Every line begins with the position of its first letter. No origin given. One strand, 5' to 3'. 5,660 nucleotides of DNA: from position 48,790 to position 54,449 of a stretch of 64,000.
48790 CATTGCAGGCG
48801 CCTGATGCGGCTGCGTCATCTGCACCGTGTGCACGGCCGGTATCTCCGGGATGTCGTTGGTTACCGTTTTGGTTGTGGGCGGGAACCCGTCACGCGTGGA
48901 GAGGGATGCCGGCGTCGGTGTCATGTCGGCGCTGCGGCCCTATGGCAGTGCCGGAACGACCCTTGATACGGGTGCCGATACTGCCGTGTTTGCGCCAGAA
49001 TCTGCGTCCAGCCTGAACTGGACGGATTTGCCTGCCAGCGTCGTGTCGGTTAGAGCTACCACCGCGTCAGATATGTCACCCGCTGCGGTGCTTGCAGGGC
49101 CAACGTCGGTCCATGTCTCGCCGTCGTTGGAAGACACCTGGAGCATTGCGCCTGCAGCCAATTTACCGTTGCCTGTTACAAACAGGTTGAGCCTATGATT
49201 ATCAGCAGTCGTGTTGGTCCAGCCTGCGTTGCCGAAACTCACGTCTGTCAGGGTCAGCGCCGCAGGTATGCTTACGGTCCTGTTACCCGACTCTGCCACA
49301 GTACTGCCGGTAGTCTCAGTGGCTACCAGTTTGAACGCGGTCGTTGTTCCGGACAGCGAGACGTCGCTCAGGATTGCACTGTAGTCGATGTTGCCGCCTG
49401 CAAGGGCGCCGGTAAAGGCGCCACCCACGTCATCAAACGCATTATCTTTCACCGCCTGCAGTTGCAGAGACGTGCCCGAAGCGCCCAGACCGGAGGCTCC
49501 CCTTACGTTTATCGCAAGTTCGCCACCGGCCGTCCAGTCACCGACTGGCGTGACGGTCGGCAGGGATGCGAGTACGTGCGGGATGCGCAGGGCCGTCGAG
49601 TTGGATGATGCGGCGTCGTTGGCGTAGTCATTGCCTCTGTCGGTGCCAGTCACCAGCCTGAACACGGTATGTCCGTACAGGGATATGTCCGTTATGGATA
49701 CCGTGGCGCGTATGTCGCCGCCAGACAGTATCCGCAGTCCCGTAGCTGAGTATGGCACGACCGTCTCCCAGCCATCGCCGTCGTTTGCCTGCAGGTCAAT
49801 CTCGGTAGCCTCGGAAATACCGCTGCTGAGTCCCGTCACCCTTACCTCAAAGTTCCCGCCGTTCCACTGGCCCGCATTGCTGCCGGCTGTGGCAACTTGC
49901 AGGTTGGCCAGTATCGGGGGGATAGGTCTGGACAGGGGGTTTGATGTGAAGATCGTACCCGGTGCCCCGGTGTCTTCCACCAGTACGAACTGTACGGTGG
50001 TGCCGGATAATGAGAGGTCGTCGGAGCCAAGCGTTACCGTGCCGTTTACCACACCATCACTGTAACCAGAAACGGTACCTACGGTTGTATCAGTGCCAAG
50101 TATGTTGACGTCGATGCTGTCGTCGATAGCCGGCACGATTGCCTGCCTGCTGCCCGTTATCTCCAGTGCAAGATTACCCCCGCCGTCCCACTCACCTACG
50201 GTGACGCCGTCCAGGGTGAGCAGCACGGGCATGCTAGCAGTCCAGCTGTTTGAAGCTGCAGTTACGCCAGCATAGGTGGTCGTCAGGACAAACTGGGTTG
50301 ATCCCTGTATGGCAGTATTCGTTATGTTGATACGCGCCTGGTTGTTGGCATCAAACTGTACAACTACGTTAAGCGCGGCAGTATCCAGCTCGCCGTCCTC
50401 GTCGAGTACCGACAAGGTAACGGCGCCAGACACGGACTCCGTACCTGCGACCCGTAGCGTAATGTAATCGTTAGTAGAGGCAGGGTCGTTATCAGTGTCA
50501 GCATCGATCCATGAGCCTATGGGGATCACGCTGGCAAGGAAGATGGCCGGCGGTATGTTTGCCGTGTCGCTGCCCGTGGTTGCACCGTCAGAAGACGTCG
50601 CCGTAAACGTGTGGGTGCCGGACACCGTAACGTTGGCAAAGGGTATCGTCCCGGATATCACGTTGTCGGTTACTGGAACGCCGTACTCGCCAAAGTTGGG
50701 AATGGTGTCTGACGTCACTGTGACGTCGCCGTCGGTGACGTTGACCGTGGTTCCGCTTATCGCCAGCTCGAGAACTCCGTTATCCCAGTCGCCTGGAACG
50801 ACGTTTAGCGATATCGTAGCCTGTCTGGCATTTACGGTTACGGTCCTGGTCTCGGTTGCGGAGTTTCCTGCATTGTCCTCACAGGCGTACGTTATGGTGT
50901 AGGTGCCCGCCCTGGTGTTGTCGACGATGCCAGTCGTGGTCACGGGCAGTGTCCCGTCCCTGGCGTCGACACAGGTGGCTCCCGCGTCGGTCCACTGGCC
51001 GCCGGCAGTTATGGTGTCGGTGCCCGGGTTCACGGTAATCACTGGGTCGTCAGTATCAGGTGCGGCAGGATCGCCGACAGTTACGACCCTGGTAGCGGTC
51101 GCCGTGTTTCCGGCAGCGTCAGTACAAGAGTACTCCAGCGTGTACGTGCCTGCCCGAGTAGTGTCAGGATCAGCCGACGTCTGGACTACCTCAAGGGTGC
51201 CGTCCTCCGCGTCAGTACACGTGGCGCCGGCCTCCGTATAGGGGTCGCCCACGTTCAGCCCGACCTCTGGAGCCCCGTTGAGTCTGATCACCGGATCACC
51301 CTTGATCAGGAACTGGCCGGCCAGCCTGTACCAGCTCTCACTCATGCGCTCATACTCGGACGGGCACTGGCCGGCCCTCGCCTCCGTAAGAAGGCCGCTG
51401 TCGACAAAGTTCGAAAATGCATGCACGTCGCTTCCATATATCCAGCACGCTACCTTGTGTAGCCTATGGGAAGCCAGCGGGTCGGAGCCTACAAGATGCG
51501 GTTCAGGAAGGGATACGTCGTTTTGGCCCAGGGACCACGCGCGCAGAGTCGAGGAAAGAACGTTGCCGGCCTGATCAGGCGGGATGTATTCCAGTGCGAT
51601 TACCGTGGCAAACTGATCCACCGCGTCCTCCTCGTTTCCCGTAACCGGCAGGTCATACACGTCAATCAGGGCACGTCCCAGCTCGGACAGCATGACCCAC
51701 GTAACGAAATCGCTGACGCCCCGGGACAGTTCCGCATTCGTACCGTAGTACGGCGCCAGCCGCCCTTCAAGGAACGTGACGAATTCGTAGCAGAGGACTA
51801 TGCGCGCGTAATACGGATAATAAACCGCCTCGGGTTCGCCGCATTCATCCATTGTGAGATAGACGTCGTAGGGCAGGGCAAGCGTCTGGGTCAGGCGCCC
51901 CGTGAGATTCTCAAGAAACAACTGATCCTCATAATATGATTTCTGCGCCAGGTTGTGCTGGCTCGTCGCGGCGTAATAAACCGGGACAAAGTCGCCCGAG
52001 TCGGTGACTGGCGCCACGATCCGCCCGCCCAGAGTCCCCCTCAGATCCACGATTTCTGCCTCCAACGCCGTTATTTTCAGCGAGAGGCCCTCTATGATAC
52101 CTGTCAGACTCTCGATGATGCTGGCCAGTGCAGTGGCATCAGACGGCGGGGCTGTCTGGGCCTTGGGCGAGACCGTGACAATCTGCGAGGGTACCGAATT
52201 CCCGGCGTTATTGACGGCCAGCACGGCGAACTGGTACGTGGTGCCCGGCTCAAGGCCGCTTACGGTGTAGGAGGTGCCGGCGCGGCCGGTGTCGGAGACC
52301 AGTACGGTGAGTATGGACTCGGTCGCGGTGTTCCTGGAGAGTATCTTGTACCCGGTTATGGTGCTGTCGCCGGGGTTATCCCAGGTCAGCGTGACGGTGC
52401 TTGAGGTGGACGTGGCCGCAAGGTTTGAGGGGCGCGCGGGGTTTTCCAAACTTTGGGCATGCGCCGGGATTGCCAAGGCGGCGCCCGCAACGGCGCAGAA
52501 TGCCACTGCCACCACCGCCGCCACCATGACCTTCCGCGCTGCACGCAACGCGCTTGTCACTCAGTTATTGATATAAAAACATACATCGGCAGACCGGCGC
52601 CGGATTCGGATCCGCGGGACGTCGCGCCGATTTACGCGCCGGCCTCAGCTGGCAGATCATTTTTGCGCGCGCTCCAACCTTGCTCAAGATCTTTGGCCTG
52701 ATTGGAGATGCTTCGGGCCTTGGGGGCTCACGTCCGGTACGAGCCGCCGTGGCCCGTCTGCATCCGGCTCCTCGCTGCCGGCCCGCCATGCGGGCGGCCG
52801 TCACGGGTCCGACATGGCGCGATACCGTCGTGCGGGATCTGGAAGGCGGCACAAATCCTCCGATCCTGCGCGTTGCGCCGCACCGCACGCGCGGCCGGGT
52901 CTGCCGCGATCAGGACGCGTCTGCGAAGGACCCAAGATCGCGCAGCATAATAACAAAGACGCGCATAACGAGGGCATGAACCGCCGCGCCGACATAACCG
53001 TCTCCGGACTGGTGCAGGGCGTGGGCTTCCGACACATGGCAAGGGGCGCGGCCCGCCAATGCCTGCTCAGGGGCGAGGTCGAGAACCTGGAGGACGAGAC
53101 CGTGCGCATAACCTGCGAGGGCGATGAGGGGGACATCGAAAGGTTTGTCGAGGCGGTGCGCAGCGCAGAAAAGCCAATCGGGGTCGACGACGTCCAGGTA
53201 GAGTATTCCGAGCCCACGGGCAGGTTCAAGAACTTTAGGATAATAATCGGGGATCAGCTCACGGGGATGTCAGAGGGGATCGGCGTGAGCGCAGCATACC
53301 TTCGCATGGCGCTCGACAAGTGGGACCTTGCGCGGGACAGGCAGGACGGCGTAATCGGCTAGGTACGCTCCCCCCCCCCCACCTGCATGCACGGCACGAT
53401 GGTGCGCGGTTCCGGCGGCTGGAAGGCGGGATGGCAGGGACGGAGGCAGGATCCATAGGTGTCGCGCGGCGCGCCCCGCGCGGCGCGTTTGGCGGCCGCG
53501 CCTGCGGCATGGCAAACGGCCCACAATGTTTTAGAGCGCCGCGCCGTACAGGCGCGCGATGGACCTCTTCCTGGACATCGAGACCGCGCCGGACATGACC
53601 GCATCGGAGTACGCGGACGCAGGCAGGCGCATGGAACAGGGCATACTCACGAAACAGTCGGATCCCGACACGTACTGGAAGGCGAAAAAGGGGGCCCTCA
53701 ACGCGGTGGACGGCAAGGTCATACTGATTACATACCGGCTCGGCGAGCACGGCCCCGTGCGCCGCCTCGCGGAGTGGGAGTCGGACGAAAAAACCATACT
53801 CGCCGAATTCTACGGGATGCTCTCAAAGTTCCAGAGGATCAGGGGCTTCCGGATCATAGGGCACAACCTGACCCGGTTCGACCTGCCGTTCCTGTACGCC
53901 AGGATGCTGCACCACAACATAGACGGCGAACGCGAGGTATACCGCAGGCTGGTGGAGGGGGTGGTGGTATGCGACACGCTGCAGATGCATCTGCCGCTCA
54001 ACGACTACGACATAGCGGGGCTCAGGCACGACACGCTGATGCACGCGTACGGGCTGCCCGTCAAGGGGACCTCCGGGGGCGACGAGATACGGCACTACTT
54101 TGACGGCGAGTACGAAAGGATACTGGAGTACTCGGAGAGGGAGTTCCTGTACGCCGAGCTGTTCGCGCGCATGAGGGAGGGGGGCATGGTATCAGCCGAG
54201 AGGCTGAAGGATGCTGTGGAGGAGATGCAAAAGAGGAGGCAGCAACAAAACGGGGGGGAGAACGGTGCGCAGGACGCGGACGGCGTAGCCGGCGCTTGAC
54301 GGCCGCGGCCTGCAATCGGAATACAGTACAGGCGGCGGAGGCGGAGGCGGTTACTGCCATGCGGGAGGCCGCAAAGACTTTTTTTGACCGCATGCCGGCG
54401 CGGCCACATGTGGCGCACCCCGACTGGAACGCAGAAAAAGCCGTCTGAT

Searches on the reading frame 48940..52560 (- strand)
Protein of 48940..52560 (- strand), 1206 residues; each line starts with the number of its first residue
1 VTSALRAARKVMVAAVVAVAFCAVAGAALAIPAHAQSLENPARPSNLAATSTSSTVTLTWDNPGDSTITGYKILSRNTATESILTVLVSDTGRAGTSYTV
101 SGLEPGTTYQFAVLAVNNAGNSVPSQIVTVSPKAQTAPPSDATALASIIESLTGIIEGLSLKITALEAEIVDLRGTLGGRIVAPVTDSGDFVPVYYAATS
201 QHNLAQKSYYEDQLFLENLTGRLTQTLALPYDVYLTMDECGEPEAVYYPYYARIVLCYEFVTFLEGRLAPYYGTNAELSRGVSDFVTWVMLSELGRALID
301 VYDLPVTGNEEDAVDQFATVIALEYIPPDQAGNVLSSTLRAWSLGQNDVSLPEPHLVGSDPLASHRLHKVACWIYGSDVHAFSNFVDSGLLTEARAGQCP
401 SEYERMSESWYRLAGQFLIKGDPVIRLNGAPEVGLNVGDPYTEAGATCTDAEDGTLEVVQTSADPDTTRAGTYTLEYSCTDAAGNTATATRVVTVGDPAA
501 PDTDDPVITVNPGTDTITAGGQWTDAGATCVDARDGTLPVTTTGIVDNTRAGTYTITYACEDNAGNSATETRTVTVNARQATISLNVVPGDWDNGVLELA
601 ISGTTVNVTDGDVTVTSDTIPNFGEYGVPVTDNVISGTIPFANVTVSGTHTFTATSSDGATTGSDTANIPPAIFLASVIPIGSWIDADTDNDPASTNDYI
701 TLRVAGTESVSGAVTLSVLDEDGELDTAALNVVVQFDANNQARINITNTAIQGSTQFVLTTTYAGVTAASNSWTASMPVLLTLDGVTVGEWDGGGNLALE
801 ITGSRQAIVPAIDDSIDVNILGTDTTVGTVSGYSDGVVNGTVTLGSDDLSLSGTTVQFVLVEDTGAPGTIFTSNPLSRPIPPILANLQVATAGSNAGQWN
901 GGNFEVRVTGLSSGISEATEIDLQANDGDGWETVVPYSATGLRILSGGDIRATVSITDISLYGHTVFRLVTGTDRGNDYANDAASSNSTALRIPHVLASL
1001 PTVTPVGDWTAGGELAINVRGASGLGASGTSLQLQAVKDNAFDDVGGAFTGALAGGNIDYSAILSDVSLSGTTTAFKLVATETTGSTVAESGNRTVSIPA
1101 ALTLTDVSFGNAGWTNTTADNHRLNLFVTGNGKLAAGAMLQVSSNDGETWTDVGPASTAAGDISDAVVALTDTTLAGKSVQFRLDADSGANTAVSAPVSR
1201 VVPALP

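Call 10: search_protein_families(library=pfam, proteins=[window:48940-52560:-], max_evalue=0.01)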
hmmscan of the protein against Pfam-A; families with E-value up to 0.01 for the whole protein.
window:48940-52560:- (1206 aa): 10 families
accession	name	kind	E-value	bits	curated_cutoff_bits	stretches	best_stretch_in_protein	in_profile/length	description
PF14247.12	DUF4344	-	1.4e-46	159.5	29.6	1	195-413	1-219/220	Putative metallopeptidase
PF16403.11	Bact_surface_Ig-like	-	1.1e-31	109.1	27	2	425-495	1-71/71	Bacterial surface protein, Ig-like domain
PF00041.27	fn3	-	4.7e-16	59.2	25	1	43-130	2-83/84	Fibronectin type III domain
PF25059.1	FN3_DSCAM-DSCAML_C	-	1.4e-06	29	39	1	51-139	3-89/89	DSCAM/DSCAML C-terminal Fn3-like domain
PF16656.11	Pur_ac_phosph_N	-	7.6e-06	26.8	30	1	46-122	5-86/93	Purple acid Phosphatase, N-terminal domain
PF15418.12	DUF4625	-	6.4e-05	23.7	27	0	464-491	99-126/131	Domain of unknown function (DUF4625)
PF12245.14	Big_3_2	-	7.5e-05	23.4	23.3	0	460-493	85-118/122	Bacterial Ig-like domain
PF02494.22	HYR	-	0.00024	21.8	21.7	0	447-495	33-81/81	HYR domain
PF07495.19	Y_Y_Y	-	0.001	19.3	26.6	0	548-576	34-62/65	Y_Y_Y domain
PF16389.11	DUF4998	-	0.006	16.6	29.1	0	42-127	21-105/199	Domain of unknown function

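Call 15: search_protein_families(library=ncbifam, proteins=[window:48940-52560:-], max_evalue=0.001)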
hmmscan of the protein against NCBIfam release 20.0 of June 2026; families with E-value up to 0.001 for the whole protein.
window:48940-52560:- (1206 aa): 1 family
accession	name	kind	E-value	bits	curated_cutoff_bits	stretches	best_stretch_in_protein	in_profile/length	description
NF047446.1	barrel_OmpL47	domain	6e-06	26.6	40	0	467-493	39-65/68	OmpL47-type beta-barrel domain-containing protein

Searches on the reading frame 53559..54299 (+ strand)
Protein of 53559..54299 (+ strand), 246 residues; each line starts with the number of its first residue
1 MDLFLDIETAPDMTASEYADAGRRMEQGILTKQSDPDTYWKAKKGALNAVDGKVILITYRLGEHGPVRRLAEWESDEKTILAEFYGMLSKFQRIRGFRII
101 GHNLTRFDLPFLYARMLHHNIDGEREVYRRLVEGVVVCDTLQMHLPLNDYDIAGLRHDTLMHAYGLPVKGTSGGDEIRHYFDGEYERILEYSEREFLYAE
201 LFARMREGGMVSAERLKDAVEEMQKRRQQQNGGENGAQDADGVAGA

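Call 88: search_protein_families(library=pfam, proteins=[window:53559-54299:+], max_evalue=0.001)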
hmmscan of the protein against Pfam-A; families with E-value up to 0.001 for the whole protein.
window:53559-54299:+ (246 aa): 1 family
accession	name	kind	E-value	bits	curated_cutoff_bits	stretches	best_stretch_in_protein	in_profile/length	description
PF10108.15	DNA_pol_B_exo2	-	1.2e-07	32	24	1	66-123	26-79/213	Predicted 3'-5' exonuclease related to the exonuclease domain of PolB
